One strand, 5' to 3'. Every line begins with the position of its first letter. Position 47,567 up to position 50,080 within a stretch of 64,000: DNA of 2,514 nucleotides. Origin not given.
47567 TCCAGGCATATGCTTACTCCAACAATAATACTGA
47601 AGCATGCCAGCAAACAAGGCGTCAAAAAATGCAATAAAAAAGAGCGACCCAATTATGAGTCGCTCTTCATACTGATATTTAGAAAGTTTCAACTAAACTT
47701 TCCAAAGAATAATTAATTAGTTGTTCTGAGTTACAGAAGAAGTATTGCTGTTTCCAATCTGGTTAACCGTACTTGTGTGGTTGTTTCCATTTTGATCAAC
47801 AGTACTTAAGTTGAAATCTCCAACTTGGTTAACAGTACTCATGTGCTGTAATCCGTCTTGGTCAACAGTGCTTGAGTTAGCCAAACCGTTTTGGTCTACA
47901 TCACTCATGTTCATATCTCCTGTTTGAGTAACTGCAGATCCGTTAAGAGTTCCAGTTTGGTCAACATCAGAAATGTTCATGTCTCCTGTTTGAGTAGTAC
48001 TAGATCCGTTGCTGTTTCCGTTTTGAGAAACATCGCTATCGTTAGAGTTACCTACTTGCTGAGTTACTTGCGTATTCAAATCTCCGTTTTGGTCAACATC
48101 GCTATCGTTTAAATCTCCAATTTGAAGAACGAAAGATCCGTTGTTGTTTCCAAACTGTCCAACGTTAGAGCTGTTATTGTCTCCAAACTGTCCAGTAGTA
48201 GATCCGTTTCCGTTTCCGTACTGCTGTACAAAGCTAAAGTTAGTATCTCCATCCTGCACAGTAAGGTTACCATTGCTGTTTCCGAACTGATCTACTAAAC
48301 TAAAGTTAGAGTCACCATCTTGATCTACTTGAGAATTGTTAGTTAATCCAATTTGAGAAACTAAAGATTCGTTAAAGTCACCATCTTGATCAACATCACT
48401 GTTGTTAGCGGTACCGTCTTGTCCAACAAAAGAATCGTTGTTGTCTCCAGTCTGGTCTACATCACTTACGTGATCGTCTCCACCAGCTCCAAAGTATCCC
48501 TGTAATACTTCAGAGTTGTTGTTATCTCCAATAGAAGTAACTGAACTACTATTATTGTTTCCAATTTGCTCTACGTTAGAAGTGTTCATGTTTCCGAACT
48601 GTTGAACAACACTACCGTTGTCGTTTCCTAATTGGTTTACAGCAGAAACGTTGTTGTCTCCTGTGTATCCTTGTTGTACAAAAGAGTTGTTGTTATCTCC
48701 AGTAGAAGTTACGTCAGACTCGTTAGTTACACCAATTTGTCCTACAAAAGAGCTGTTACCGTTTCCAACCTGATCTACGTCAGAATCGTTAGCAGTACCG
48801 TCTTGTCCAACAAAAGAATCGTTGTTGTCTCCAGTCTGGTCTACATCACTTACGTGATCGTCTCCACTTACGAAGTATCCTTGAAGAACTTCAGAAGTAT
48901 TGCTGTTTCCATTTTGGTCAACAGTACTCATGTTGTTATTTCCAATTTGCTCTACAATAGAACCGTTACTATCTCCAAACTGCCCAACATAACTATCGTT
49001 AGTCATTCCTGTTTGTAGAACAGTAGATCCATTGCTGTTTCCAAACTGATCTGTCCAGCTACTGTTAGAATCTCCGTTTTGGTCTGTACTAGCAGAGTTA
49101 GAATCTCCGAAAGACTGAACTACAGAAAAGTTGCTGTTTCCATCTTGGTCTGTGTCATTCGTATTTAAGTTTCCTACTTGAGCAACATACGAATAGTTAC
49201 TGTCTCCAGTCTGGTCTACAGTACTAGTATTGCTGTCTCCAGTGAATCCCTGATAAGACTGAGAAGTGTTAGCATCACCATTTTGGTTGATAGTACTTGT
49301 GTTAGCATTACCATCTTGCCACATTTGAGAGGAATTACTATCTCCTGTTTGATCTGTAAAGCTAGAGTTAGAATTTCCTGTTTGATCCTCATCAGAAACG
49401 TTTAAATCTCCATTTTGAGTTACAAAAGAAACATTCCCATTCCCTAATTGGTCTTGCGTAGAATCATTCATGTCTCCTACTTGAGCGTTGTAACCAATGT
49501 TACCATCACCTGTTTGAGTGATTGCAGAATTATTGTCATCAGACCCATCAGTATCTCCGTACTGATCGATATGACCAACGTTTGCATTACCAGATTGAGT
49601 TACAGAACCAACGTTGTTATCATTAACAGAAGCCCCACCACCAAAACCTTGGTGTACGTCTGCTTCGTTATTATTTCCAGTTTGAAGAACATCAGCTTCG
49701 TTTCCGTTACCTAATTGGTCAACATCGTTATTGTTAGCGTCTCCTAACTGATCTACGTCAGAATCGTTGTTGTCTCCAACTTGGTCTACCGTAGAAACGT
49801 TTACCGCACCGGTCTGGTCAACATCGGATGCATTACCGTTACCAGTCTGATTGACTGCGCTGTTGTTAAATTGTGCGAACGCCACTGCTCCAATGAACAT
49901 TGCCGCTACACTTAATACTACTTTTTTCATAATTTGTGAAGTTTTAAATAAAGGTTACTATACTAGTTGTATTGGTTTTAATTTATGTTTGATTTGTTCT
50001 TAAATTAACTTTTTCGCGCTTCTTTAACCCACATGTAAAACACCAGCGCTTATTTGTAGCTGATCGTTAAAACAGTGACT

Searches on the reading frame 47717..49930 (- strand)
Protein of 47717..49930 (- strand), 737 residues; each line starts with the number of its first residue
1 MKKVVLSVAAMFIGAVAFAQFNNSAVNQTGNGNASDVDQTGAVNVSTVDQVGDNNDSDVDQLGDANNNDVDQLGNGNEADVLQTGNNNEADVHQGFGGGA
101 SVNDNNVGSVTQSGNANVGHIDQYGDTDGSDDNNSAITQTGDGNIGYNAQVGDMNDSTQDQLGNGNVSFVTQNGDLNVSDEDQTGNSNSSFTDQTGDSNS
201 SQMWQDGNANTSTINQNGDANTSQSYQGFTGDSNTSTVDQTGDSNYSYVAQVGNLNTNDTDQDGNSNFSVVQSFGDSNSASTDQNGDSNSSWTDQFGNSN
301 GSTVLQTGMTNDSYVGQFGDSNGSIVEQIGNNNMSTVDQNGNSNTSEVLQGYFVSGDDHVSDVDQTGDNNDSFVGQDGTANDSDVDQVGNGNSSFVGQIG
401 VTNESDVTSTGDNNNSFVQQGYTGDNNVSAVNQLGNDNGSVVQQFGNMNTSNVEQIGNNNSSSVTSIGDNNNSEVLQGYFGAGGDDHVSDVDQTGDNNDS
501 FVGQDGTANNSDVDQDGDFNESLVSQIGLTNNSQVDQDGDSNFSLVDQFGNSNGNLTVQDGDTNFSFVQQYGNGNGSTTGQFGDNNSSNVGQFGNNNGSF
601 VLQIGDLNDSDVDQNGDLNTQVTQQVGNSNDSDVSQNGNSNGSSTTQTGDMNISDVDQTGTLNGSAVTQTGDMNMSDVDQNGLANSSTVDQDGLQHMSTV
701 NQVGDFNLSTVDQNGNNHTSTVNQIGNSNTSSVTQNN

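Call 5: search_protein_families(library=pfam, proteins=[window:47717-49930:-], max_evalue=0.01)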
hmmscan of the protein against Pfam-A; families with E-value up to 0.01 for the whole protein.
window:47717-49930:- (737 aa): 1 family
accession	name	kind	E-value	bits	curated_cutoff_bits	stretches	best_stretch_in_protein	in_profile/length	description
PF07012.17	Curlin_rpt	-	2.4e-68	226.2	20.7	17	36-63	7-34/34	Curlin associated repeat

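Call 19: find_homologous_proteins(query=window:47717-49930:-, max_evalue=1e-20)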
Query window:47717-49930:- (737 aa): 17 proteins with E <= 1e-20 among 8000 candidates.
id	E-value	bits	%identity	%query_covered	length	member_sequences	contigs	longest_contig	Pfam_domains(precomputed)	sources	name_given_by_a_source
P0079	5.4e-38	149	34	72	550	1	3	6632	PF07012.18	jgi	jgi:hypothetical protein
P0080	2.8e-37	147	31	98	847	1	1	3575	PF07012.18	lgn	-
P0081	1.3e-36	145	31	79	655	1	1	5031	PF07012.18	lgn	-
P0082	1.3e-34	138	32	95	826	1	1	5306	PF07012.18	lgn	-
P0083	8.3e-34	135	30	100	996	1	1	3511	PF07012.18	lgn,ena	-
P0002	2.1e-33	134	32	78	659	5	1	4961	PF07012.18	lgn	-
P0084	2.6e-31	127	33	74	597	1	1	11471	PF07012.18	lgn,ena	-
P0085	9.7e-31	125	26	98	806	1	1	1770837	PF07012.18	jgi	jgi:hypothetical protein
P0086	1.9e-30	124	35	47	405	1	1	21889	PF07012.18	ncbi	ncbi:MAG: hypothetical protein QM478_05380 [Flavobacteriaceae bacterium]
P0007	1.2e-27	115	31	76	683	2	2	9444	PF07012.18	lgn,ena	-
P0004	2.2e-27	114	32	100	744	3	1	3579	PF07012.18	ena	-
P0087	1.7e-25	108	29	94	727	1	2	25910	PF07012.18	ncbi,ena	-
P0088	3.0e-24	104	32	90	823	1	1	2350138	PF07012.18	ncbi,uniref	ncbi:hypothetical protein AAIB41_00005 [Brucella sp. BE17]|uniref:beta strand repeat-containing prot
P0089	8.5e-24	102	29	100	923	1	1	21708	PF07012.18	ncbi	ncbi:MAG: beta strand repeat-containing protein [Maricaulaceae bacterium]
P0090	7.1e-22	96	33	91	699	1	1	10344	PF07012.18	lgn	-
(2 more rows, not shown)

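Call 73: find_encoding_contigs(protein=P0086, flank=10000, max_places=1)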
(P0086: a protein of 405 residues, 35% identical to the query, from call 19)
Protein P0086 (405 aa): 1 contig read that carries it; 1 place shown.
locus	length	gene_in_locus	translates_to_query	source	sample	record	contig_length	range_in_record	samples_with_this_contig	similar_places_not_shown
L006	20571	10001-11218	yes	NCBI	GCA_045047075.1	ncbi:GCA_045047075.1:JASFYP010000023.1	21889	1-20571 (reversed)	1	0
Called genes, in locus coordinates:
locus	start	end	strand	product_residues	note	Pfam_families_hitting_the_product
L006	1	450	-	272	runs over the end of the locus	PF00215:OMPdecase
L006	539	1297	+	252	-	PF00121:TIM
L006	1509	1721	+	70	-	PF08281:Sigma70_r4_2 (weak), PF00196:GerE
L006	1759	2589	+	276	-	PF06325:PrmA, PF05175:MTS, PF01135:PCMT (weak), PF13489:Methyltransf_23 (faint), PF13649:Methyltransf_25 (weak), PF13847:Methyltransf_31 (weak)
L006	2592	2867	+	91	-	PF02617:ClpS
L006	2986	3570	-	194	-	-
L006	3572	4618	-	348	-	-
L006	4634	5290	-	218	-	PF01810:LysE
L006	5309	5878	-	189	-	PF04264:YceI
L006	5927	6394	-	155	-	PF12869:tRNA_anti-like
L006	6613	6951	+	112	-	-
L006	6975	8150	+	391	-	PF04389:Peptidase_M28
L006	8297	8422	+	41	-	-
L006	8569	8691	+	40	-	-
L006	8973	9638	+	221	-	PF08447:PAS_3 (weak), PF00196:GerE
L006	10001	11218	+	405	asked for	PF07012:Curlin_rpt (weak)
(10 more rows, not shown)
